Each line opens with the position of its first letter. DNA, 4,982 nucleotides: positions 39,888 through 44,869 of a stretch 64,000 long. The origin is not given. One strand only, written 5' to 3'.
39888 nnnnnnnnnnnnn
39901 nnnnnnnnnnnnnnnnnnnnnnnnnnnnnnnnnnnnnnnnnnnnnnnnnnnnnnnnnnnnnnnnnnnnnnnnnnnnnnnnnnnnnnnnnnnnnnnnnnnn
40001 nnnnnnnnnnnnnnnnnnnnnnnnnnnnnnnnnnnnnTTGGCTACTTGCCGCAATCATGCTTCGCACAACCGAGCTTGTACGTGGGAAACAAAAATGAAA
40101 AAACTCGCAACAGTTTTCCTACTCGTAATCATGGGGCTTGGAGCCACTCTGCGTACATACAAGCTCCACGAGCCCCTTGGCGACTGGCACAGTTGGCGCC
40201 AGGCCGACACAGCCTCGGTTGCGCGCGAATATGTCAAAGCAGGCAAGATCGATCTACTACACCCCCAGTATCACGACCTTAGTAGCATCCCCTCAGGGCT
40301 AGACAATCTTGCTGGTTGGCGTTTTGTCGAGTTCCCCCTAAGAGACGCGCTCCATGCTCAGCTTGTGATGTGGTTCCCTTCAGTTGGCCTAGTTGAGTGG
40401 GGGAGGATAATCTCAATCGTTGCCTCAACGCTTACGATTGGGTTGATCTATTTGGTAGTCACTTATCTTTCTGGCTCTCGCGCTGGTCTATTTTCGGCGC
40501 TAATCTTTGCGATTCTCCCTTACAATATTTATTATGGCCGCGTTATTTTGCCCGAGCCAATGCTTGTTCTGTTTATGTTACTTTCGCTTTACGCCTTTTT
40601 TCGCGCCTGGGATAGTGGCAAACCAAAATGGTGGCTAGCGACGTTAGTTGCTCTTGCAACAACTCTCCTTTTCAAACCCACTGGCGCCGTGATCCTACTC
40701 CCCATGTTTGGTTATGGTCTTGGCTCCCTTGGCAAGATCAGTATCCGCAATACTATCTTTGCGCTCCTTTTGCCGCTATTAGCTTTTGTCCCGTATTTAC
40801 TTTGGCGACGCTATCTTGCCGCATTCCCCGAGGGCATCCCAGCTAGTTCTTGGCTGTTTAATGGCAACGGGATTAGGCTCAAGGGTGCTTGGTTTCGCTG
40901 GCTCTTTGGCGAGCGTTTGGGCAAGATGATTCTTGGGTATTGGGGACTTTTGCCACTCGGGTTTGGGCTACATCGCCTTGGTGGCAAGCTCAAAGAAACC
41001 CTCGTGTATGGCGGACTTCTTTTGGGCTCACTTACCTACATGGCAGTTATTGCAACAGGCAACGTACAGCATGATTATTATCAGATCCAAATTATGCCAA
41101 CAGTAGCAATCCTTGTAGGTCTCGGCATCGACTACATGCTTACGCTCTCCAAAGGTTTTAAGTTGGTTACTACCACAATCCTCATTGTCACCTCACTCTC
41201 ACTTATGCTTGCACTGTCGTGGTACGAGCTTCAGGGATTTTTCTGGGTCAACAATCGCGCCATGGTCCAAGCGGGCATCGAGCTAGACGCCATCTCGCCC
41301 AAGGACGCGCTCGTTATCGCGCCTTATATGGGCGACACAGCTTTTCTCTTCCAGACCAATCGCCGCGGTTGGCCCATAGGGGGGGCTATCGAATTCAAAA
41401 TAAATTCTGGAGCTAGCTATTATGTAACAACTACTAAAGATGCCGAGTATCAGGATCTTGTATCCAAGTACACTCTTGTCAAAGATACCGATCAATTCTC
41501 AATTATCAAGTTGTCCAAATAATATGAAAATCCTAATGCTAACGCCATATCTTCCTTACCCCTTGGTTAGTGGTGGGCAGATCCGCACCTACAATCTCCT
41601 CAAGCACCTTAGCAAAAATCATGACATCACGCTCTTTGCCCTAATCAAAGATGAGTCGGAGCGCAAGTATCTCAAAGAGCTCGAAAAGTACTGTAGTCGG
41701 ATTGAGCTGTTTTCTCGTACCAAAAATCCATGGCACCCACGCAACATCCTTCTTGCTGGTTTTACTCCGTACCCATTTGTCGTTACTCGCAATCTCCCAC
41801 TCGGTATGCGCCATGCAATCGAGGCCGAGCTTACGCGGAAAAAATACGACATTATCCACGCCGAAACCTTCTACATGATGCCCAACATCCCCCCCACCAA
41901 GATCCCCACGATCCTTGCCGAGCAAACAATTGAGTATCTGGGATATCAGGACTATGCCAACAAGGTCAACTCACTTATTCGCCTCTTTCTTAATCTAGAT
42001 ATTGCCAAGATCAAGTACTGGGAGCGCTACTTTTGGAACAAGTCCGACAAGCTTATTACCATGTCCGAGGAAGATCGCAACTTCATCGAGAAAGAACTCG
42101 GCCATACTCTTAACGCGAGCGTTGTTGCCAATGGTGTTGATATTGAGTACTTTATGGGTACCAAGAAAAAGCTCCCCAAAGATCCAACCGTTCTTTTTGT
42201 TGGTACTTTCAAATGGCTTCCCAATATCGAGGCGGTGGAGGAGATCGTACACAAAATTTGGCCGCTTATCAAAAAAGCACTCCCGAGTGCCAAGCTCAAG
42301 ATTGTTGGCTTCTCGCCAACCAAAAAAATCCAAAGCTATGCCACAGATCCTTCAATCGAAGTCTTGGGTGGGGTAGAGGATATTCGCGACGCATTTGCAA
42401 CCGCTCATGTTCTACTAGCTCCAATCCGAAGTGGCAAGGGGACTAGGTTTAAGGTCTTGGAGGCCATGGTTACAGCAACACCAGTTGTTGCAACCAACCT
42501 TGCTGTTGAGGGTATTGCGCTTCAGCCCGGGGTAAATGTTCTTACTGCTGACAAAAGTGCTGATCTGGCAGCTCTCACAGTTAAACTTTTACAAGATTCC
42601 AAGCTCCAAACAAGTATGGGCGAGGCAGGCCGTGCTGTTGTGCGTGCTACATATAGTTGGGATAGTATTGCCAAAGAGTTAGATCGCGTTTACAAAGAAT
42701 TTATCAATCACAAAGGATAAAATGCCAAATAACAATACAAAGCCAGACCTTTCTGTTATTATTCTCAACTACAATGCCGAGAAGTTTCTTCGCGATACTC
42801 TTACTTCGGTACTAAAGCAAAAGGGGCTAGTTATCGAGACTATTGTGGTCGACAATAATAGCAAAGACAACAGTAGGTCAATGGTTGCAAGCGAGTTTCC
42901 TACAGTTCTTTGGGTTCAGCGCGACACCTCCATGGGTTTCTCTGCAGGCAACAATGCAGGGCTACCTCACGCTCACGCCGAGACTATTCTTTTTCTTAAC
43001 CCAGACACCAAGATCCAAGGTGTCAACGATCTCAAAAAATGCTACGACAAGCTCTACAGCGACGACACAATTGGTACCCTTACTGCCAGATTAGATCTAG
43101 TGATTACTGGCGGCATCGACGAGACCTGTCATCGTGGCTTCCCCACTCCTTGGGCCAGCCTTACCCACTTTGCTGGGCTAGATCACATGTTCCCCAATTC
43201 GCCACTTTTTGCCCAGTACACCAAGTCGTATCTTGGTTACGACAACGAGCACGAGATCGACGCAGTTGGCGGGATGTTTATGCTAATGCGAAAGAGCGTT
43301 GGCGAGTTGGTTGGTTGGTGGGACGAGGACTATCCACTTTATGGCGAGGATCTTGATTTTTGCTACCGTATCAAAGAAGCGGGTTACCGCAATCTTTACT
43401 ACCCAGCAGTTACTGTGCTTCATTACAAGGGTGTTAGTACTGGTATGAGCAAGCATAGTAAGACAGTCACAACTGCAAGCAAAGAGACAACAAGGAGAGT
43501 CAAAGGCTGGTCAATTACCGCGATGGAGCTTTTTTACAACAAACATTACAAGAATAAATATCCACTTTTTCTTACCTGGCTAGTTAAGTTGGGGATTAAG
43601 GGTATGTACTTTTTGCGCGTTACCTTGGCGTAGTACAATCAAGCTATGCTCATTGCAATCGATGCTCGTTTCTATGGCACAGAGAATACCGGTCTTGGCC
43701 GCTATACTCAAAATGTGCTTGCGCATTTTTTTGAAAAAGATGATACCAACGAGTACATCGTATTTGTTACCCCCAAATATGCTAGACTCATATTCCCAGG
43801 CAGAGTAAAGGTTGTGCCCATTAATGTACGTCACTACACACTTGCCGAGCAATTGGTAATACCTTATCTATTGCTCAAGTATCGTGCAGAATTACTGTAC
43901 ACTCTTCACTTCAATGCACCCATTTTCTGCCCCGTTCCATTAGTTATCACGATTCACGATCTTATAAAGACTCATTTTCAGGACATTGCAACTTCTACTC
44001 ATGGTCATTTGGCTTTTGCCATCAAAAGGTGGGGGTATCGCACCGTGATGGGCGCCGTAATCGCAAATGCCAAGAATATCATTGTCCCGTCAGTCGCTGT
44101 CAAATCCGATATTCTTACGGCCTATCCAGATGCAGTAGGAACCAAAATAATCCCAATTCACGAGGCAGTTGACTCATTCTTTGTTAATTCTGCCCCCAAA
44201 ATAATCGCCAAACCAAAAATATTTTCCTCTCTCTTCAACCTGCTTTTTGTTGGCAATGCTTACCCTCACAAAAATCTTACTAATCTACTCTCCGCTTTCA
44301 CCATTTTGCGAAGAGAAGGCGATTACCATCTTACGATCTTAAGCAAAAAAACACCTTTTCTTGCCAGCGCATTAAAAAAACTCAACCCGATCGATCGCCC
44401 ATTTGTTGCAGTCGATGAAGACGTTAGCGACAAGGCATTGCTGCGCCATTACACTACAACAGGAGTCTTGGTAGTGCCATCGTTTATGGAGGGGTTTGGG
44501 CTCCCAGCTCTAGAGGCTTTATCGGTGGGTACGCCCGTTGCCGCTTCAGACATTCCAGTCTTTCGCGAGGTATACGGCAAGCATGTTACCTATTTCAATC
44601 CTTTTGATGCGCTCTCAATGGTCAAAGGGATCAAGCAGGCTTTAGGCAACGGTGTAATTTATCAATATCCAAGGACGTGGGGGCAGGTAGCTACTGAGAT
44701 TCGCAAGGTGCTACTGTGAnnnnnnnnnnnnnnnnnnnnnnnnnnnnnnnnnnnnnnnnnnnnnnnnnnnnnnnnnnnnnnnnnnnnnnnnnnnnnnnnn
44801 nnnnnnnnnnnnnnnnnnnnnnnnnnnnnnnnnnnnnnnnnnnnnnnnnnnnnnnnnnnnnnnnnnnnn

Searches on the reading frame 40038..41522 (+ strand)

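Call 14: search_protein_families(library=pfam, proteins=[window:40038-41522:+], max_evalue=0.00001)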
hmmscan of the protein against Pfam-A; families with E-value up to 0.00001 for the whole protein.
window:40038-41522:+ (494 aa): 2 families
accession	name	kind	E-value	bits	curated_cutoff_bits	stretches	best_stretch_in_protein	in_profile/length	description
PF13231.12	PMT_2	-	9.7e-19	68.6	26.1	1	123-256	25-160/160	Dolichyl-phosphate-mannose-protein mannosyltransferase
PF02366.24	PMT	-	4.1e-11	43.3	22.7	1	119-228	82-197/245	Dolichyl-phosphate-mannose-protein mannosyltransferase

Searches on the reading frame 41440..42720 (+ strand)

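Call 14: search_protein_families(library=pfam, proteins=[window:41440-42720:+], max_evalue=0.00001)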
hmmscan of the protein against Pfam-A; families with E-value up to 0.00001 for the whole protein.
window:41440-42720:+ (426 aa): 4 families
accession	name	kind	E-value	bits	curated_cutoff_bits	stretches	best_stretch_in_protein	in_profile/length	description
PF13692.12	Glyco_trans_1_4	-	2.5e-22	80.1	27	1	249-386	2-142/142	Glycosyl transferases group 1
PF00534.26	Glycos_transf_1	-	2.9e-12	46.9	26.4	1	244-399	11-171/172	Glycosyl transferases group 1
PF13439.12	Glyco_transf_4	-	4.5e-12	46.8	28.5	1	44-236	2-169/170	Glycosyltransferase Family 4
PF13524.12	Glyco_trans_1_2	-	1.1e-07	32.3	25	1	281-414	12-142/144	Glycosyl transferase-like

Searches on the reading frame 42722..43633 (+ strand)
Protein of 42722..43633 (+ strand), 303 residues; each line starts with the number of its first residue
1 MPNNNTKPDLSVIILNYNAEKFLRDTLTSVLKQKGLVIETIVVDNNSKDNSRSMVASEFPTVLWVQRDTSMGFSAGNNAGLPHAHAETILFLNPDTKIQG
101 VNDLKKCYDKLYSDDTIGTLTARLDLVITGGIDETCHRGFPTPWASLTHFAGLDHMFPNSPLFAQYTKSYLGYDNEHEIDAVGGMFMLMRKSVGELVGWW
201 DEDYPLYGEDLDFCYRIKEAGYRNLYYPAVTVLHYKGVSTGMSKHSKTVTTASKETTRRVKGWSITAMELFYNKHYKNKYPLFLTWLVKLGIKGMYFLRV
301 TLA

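Call 14: search_protein_families(library=pfam, proteins=[window:42722-43633:+], max_evalue=0.00001)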
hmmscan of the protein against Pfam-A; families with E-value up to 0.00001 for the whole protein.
window:42722-43633:+ (303 aa): 3 families
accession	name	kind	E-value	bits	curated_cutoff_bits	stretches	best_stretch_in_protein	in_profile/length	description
PF00535.33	Glycos_transf_2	-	5.5e-19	69.2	23.3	1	11-192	1-163/168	Glycosyl transferase family 2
PF13641.12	Glyco_tranf_2_3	-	5.1e-14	53.3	27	1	8-258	1-226/230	Glycosyltransferase like family 2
PF13632.12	Glyco_trans_2_3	-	4.5e-06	27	27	0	182-243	73-130/198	Glycosyl transferase family group 2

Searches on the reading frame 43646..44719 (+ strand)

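Call 14: search_protein_families(library=pfam, proteins=[window:43646-44719:+], max_evalue=0.00001)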
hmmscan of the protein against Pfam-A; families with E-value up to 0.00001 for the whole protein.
window:43646-44719:+ (357 aa): 3 families
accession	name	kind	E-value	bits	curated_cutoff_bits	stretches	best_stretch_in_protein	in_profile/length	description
PF00534.26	Glycos_transf_1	-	6.2e-19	68.6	26.4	1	185-340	4-160/172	Glycosyl transferases group 1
PF13692.12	Glyco_trans_1_4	-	1.7e-16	61.2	27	1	198-334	3-141/142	Glycosyl transferases group 1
PF20706.3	GT4-conflict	-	4.4e-07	29.6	26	1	196-301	197-311/385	Family 4 Glycosyltransferase in conflict systems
